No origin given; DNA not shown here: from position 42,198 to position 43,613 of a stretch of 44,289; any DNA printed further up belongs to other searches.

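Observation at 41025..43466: MppP/RohP-like PLP arginine oxidase homologue next to an MFS transporter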

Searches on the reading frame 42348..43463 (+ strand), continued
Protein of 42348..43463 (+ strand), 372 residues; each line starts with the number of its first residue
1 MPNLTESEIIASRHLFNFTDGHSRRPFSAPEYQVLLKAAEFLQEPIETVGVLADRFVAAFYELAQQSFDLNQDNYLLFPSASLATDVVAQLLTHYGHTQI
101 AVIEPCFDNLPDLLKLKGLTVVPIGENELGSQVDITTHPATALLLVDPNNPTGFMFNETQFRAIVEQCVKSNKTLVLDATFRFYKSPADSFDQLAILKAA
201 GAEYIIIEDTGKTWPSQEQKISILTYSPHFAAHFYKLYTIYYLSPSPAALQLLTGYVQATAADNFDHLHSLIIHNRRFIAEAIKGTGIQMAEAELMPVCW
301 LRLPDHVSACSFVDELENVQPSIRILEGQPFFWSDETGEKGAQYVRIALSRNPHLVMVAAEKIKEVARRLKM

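Call 33: find_related_loci(query=A1, collection=genome_contigs, flank=8000)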
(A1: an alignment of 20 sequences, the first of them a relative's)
Query A1 (372 aa) in genome_contigs; peptide patterns used: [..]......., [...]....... (x = any residue, [..] = any of these).
356 stretches matched a pattern; 337 encode a relative of the query (tblastn E <= 1e-3); the best 80 are kept; 80 distinct loci.
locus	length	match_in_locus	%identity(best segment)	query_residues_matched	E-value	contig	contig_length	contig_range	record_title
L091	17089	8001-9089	35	1-364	7e-70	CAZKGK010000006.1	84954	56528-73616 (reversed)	MAG TPA_asm: uncultured Candidatus Saccharibacteria bacterium isolate SRP200132_co1_660 genome assembly, contig: NODE_33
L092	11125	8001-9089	37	3-370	1e-67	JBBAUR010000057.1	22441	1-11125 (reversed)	MAG: Bdellovibrionota bacterium isolate EUL_302 ctg57-EUL_302, whole genome shotgun sequence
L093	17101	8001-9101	36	3-371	3e-65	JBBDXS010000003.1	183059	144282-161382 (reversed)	MAG: Dehalococcoidia bacterium isolate LejiaD_66_34 Lejia_D_153_length_183059_cov_21, whole genome shotgun sequence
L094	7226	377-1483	33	3-370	6e-64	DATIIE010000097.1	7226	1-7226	MAG TPA_asm: Candidatus Saccharimonadales bacterium isolate SMAG_U15656 k141_431224, whole genome shotgun sequence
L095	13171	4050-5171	33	1-371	6e-62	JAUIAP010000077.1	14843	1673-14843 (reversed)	MAG: Anaerolineae bacterium isolate 5_bin.52 NODE_3001_length_14843_cov_1.820603, whole genome shotgun sequence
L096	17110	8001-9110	33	3-371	1e-66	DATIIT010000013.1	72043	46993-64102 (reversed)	MAG TPA_asm: Candidatus Saccharimonadales bacterium isolate SMAG_U15672 k141_340922, whole genome shotgun sequence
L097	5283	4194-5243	34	3-355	5e-61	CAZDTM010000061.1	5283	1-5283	MAG TPA_asm: Candidatus Woesearchaeota archaeon isolate binchicken_co38_1163 genome assembly, contig: NODE_32776_length_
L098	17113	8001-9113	33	1-370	6e-61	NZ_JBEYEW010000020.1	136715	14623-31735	Streptomyces sp. NPDC007205 NPDC007205_15_D7.ctg-0020, whole genome shotgun sequence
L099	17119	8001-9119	35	1-372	1e-59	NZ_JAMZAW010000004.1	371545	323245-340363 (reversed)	Paenibacillus tyrfis strain Q-3-15 4, whole genome shotgun sequence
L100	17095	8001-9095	36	1-364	3e-59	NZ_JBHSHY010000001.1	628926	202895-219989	Paenibacillus sp. GCM10023250 strain CGMCC 1.19061 GCM70023250_106, whole genome shotgun sequence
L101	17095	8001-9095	35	1-364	8e-59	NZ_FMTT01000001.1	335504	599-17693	Paenibacillus tianmuensis strain CGMCC 1.8946, whole genome shotgun sequence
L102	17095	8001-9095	35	1-364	1e-58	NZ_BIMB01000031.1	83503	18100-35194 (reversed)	Paenibacillus elgii NBRC 100335 PEL01S_CON000031, whole genome shotgun sequence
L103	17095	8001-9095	35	1-364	7e-58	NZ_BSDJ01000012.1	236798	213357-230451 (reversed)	Paenibacillus tyrfis strain YSS-72.2.G2 Contig012, whole genome shotgun sequence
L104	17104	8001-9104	32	3-366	4e-58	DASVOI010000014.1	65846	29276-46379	MAG TPA_asm: Candidatus Saccharimonadales bacterium isolate SMAG_U3149 k141_556780, whole genome shotgun sequence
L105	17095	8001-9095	36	1-364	6e-58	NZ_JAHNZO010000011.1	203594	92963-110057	Paenibacillus oleatilyticus strain SM69 NODE_11_length_203594_cov_35.954028, whole genome shotgun sequence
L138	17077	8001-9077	32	3-364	5e-54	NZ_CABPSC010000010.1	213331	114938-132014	Pandoraea nosoerga strain LMG 31109, whole genome shotgun sequence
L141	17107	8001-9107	31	3-368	4e-54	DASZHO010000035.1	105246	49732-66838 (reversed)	MAG TPA_asm: Vicinamibacterales bacterium isolate SMAG_U6578 k141_920982, whole genome shotgun sequence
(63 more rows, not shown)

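Call 34: search_protein_representatives(protein=window:42348-43463:+)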
Query: 372 residues. Proteins with E-value up to 0.001 (for the whole library): 578; up to 1e-10: 439; up to 1e-30: 212. The best 150 are listed.
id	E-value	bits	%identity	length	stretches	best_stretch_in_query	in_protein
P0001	4.2e-248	838.5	100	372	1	1-372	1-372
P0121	4.8e-61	223.2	37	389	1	3-370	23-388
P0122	2.0e-59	217.9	35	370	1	3-366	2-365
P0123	1.0e-58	215.6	34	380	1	3-367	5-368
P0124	1.1e-57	212.2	34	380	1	2-367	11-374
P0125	3.9e-57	210.4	36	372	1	2-365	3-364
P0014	5.6e-56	206.6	36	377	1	3-363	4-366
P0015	6.5e-56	206.4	36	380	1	3-370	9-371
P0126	2.8e-55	204.3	34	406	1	4-364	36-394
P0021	1.3e-54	202.1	36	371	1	3-365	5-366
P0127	8.3e-54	199.4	37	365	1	1-366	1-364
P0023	1.2e-53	199.0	32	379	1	3-370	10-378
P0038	1.9e-51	191.6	34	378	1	3-359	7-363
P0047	9.6e-51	189.4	37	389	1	1-365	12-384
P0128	1.4e-50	188.9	36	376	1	4-366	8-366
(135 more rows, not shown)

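Call 54: search_protein_families(library=pfam, proteins=[L092:4736-5623:+, L092:6400-7959:+, L092:9101-9487:+, L092:9605-10822:-, L093:6798-7196:+, L093:7216-7938:+, L093:9303-10340:-, L093:5670-6473:+, L095:2810-4009:+, L095:5110-5967:+], max_evalue=0.001)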
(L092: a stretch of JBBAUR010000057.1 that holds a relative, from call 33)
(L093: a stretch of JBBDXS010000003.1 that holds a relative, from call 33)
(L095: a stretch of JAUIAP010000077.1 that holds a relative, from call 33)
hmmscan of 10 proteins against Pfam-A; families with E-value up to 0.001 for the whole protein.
L092:4736-5623:+ (295 aa): 1 family
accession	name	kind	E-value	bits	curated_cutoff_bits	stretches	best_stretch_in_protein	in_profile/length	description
PF13557.12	Phenol_MetA_deg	-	1.5e-09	38.7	22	1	62-294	1-242/242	Putative MetA-pathway of phenol degradation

L092:6400-7959:+ (519 aa): 0 families

L092:9101-9487:+ (128 aa): 1 family
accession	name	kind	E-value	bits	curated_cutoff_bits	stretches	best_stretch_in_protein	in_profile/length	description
PF13840.12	ACT_7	-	2.7e-09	37.2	27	1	60-117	2-62/65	ACT domain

L092:9605-10822:- (405 aa): 1 family
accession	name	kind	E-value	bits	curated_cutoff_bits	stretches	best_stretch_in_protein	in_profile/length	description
PF00155.27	Aminotran_1_2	-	3.4e-77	260.5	19.7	1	31-395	2-360/361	Aminotransferase class I and II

L093:6798-7196:+ (132 aa): 1 family
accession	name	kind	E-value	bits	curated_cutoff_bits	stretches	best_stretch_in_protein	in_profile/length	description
PF01371.25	Trp_repressor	-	1.3e-07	32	27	1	45-122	5-82/88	Trp repressor protein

L093:7216-7938:+ (240 aa): 0 families

L093:9303-10340:- (345 aa): 2 families
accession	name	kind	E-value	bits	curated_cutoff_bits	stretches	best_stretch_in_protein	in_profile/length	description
PF00589.27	Phage_integrase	-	1.6e-33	116.3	27.1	1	130-298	3-168/172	Phage integrase family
PF02899.23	Phage_int_SAM_1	-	4.1e-05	24.2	22.3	0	24-66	14-57/83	Phage integrase, N-terminal SAM-like domain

L093:5670-6473:+ (267 aa): 0 families

L095:2810-4009:+ (399 aa): 4 families
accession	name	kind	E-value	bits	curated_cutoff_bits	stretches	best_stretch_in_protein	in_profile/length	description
PF00155.27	Aminotran_1_2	-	6.5e-61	206.9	19.7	1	41-392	4-361/361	Aminotransferase class I and II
PF01053.26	Cys_Met_Meta_PP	-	1.9e-07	30.4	27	1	103-212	72-175/381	Cys/Met metabolism PLP-dependent enzyme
PF00266.25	Aminotran_5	-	4.8e-06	26.2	21.5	1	80-212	44-177/371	Aminotransferase class-V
PF01041.23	DegT_DnrJ_EryC1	-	5.9e-05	22.9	19.8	1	101-177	42-118/360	DegT/DnrJ/EryC1/StrS aminotransferase family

L095:5110-5967:+ (285 aa): 0 families

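Call 55: search_protein_families(library=pfam, proteins=[L095:5983-8028:+, L095:8030-9262:+, L138:6838-7971:+, L138:9098-10360:+, L138:10357-11118:+, L138:11016-12710:+, L141:6887-7921:+, L141:9538-10827:+, L141:10832-12610:+, L141:4806-5858:+], max_evalue=0.001)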
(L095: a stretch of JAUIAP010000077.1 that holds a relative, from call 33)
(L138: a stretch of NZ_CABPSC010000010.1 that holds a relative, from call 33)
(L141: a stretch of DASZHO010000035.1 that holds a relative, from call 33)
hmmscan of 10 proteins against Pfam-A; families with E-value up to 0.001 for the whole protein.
L095:5983-8028:+ (681 aa): 3 families
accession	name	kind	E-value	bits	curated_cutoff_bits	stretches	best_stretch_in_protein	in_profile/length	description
PF00702.32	Hydrolase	-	1.1e-31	111.2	26.4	1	350-568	1-191/191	haloacid dehalogenase-like hydrolase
PF00122.25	E1-E2_ATPase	-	3.9e-31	108.4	28.1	1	164-323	3-170/181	E1-E2 ATPase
PF13419.12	HAD_2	-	0.00093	19.8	23.8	0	488-570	81-174/178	Haloacid dehalogenase-like hydrolase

L095:8030-9262:+ (410 aa): 1 family
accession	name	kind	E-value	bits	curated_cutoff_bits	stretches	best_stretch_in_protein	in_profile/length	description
PF00067.27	p450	-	9.2e-25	87.8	22.8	1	189-372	207-431/462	Cytochrome P450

L138:6838-7971:+ (377 aa): 2 families
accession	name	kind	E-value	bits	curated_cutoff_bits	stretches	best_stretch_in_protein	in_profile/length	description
PF02668.22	TauD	-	1.3e-35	124.1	27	1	126-350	22-264/267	Taurine catabolism dioxygenase TauD, TfdA family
PF06155.17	GBBH-like_N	-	4.3e-14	53.4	22.8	1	11-93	4-85/85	Gamma-butyrobetaine hydroxylase-like, N-terminal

L138:9098-10360:+ (420 aa): 2 families
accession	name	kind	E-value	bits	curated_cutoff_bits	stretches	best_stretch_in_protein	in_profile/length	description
PF00682.25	HMGL-like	-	1.6e-38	133.1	29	1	30-277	8-243/260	HMGL-like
PF22617.1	HCS_D2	-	0.00098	19.9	27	0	308-384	2-71/82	Homocitrate synthase post-HMGL domain-like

L138:10357-11118:+ (253 aa): 0 families

L138:11016-12710:+ (564 aa): 4 families
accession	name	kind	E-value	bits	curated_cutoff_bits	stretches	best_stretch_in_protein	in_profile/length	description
PF00535.33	Glycos_transf_2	-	4e-26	92.4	23.3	1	40-167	1-128/168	Glycosyl transferase family 2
PF10077.14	DUF2314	-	3.8e-10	40.4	22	1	456-560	5-115/134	Uncharacterized protein conserved in bacteria (DUF2314)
PF13641.12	Glyco_tranf_2_3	-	9.1e-08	32.8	27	1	37-143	1-111/230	Glycosyltransferase like family 2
PF10111.15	Glyco_tranf_2_2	-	2.3e-05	24.5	27.3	1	67-160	30-128/276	Glycosyltransferase like family 2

L141:6887-7921:+ (344 aa): 2 families
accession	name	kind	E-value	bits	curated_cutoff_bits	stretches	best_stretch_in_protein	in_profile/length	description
PF12698.13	ABC2_membrane_3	-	1e-30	107.5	31.6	1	27-338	4-346/347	ABC-2 family transporter protein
PF01061.29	ABC2_membrane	-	1e-24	87.7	26.9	1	148-311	51-211/211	ABC-2 type transporter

L141:9538-10827:+ (429 aa): 1 family
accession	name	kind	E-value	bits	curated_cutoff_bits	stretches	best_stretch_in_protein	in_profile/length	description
PF01557.24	FAA_hydrolase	-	5.9e-75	252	23.9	1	219-423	1-213/214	Fumarylacetoacetate (FAA) hydrolase C-terminal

L141:10832-12610:+ (592 aa): 1 family
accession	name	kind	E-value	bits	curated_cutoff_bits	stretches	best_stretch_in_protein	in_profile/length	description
PF00221.24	Lyase_aromatic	-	2.4e-145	485.2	27.3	1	23-551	1-465/466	Aromatic amino acid lyase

L141:4806-5858:+ (350 aa): 3 families
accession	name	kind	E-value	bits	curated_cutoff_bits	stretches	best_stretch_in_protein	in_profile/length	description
PF08240.17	ADH_N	-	3e-25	88.9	23.5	1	29-148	1-103/104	Alcohol dehydrogenase GroES-like domain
PF00107.32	ADH_zinc_N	-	2.9e-21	76.2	31.8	1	188-309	1-127/129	Zinc-binding dehydrogenase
PF13602.12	ADH_zinc_N_2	-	0.00073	20.9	27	0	220-334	1-124/134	Zinc-binding dehydrogenase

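Call 74: predict_structure(alignment_id=A2)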
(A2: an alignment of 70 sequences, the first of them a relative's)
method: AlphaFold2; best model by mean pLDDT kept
length: 372 residues; sequences in the alignment: 70
mean_pLDDT: 95.0   pTM: 0.93
mean pLDDT of the five models: 95.0, 94.9, 94.7, 94.0, 93.8
residues with pLDDT >= 90: 336; 70-90: 34; 50-70: 2; < 50: 0
segments of 3 or more residues with pLDDT < 50: none
pLDDT, mean of each block of 10 residues (from residue 1): 84 92 91 95 91 98 98 96 96 96 95 96 93 85 97 96 97 98 95 98 97 90 97 93 87 98 96 98 98 94 98 97 96 96 98 97 98 93
secondary structure, 60 per line:
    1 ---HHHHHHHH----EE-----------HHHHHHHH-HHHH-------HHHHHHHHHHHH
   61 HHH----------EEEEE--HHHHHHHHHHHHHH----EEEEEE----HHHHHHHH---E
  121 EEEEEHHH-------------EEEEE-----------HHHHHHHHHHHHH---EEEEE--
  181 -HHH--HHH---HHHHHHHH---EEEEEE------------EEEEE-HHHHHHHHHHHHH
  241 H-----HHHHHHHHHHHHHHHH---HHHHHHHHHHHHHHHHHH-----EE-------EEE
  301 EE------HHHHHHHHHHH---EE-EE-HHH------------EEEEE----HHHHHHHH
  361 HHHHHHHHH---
elements in order: H4-11 H29-36 H38-41 H49-63 E74-78 H81-94 E99-104 H109-116 E120-125 E142-146 H158-170 E174-178 H193-200 E204-209 E222-226 H228-241 H247-262 H266-283 E298-302 H309-319 E344-348 H353-369

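Call 77: fold_search(model_id=the predicted structure, library=pdb)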
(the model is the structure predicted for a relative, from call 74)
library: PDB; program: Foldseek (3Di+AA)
matches with E <= 10: 1956; with E <= 0.001: 1667
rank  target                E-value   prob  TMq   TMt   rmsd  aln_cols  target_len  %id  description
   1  7rf9_D                1.1e-33  1.00  0.93  0.92   1.9       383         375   32  O2-, PLP-dependent desaturase Plu4 intermediate-bound enzyme (released 2021-10-06)
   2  7n79_A                1.4e-33  1.00  0.92  0.90   1.9       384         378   31  O2-, PLP-dependent desaturase Plu4 holo-enzyme (released 2021-10-06)
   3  7rf9_C                2.3e-33  1.00  0.93  0.92   1.9       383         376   32  O2-, PLP-dependent desaturase Plu4 intermediate-bound enzyme (released 2021-10-06)
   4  7rf9_B                1.1e-32  1.00  0.93  0.91   1.9       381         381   32  O2-, PLP-dependent desaturase Plu4 intermediate-bound enzyme (released 2021-10-06)
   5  6c3a_A                1.2e-32  1.00  0.93  0.92   1.8       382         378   30  O2-, PLP-dependent L-arginine hydroxylase RohP 4-hydroxy-2-ketoarginine complex (released 2018-03-07)
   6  7rf9_A                1.2e-32  1.00  0.93  0.91   1.9       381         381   32  O2-, PLP-dependent desaturase Plu4 intermediate-bound enzyme (released 2021-10-06)
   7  6c3d_A                1.7e-32  1.00  0.93  0.92   1.7       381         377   30  O2-, PLP-dependent L-arginine hydroxylase RohP quinonoid II complex (released 2018-03-07)
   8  7rgb_B                2.1e-32  1.00  0.92  0.93   2.0       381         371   31  O2-, PLP-dependent desaturase Plu4 product-bound enzyme (released 2021-10-06)
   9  6c3a_B                3.5e-32  1.00  0.93  0.92   1.8       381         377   30  O2-, PLP-dependent L-arginine hydroxylase RohP 4-hydroxy-2-ketoarginine complex (released 2018-03-07)
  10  6c9b_B                5.1e-32  1.00  0.91  0.92   2.0       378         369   28  The structure of MppP soaked with the products 4HKA and 2KA (released 2018-04-04)
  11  7rgb_A                5.6e-32  1.00  0.93  0.93   1.8       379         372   32  O2-, PLP-dependent desaturase Plu4 product-bound enzyme (released 2021-10-06)
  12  5bk7_A                1.0e-31  1.00  0.91  0.92   2.0       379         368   27  The structure of MppP E15A mutant soaked with the substrate L-arginine (released 2018-09-05)
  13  6c92_A                2.7e-31  1.00  0.89  0.91   2.1       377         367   27  The structure of MppP soaked with the product 2-ketoarginine (released 2018-09-05)
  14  6c8t_A                3.9e-31  1.00  0.91  0.92   2.0       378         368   28  The structure of MppP soaked with the substrate L-Arg (released 2018-09-05)
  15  6c8t_D                3.9e-31  1.00  0.86  0.91   2.0       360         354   27  The structure of MppP soaked with the substrate L-Arg (released 2018-09-05)
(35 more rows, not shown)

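Call 83: find_encoding_contigs(protein=P0003, flank=6000, max_places=2)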
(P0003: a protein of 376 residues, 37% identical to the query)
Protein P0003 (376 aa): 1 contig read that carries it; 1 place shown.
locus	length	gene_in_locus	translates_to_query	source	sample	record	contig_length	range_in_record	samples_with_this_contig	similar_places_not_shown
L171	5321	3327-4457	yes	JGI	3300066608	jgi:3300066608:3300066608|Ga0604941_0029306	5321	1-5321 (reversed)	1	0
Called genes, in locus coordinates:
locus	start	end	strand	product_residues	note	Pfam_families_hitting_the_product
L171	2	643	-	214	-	?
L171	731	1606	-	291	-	PF01435:Peptidase_M48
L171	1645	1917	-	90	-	PF05016:ParE_toxin, PF15781:ParE-like_toxin (faint)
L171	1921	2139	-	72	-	PF01402:RHH_1 (faint), PF19891:DUF6364 (weak), PF22180:RH3_dom (weak)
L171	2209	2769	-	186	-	PF04011:LemA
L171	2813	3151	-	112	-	-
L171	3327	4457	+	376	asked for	PF00155:Aminotran_1_2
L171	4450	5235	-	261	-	PF01978:TrmB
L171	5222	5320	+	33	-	?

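Call 84: find_encoding_contigs(protein=P0010, flank=6000, max_places=2)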
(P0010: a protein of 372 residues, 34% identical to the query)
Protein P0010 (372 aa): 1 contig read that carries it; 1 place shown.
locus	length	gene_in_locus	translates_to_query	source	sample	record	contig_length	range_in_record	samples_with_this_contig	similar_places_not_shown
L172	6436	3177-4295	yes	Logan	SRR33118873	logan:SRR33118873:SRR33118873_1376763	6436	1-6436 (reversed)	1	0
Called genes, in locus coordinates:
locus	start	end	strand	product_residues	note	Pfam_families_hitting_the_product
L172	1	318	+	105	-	?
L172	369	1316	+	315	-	-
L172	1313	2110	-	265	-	PF01925:TauE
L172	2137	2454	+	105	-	-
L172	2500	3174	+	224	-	PF05175:MTS, PF06325:PrmA, PF13489:Methyltransf_23 (weak), PF03602:Cons_hypoth95 (weak), PF13847:Methyltransf_31, PF08241:Methyltransf_11 (weak), PF13649:Methyltransf_25, PF01170:UPF0020 (weak), +1 more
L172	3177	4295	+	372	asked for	PF00155:Aminotran_1_2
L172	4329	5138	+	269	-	-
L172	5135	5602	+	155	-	PF01850:PIN (weak)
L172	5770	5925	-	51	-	-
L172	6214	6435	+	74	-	?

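Call 85: find_encoding_contigs(protein=P0015, flank=8000, max_places=2)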
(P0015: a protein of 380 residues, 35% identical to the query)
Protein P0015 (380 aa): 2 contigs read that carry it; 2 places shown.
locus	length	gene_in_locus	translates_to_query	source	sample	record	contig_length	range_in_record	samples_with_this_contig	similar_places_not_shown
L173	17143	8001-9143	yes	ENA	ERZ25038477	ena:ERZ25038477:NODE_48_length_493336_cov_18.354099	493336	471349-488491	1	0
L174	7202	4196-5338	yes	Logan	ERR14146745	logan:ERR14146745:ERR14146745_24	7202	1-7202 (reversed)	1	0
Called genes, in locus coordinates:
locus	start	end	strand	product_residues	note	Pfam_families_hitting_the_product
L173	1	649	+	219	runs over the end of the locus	-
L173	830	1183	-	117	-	-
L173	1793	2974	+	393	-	PF13173:AAA_14, PF13401:AAA_22 (faint), PF13635:DUF4143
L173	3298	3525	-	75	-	-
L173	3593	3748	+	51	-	-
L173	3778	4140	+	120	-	-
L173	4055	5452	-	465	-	PF25390:WD40_RLD, PF00415:RCC1 (weak), PF13540:RCC1_2 (weak), PF00415:RCC1, PF13540:RCC1_2, PF00415:RCC1, PF13540:RCC1_2 (weak)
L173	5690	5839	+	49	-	-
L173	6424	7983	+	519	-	-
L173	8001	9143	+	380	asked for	PF00155:Aminotran_1_2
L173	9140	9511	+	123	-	PF13840:ACT_7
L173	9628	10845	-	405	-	PF00155:Aminotran_1_2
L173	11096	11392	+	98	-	-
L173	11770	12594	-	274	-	-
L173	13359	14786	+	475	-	-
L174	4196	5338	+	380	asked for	PF00155:Aminotran_1_2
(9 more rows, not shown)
